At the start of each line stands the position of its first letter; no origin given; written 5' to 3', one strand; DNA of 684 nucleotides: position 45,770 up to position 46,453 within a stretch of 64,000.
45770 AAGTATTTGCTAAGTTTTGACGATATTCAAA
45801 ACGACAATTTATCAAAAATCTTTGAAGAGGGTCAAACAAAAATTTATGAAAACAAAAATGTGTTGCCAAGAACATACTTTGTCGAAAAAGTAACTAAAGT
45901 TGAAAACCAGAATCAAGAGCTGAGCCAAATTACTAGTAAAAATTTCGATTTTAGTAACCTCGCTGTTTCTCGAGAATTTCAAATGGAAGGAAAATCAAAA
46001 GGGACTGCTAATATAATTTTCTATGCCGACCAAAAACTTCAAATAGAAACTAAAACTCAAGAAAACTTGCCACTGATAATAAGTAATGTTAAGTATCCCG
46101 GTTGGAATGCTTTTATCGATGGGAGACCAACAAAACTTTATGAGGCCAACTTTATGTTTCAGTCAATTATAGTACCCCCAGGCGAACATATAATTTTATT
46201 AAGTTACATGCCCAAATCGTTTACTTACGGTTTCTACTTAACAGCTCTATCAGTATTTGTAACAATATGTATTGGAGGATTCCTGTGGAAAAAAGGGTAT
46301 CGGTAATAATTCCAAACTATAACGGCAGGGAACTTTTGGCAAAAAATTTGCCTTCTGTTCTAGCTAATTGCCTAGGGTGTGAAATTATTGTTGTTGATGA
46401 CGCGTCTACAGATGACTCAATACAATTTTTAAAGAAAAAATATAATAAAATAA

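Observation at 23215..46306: Two membrane-protein families share a YfhO-type C-terminal domain with the motif PGW-x-(A/V)F-x-(D/N)G ... (V/L)P-x-G-x-H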

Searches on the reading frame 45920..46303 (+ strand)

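Call 16: search_protein_families(library=pfam, proteins=[window:45920-46303:+], max_evalue=10)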
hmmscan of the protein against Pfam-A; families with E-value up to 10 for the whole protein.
window:45920-46303:+ (128 aa): 1 family
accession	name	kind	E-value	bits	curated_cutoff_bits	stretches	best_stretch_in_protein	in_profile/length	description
PF09586.16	YfhO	-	1.2e-08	34.3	28.5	1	30-108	756-835/835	Bacterial membrane protein YfhO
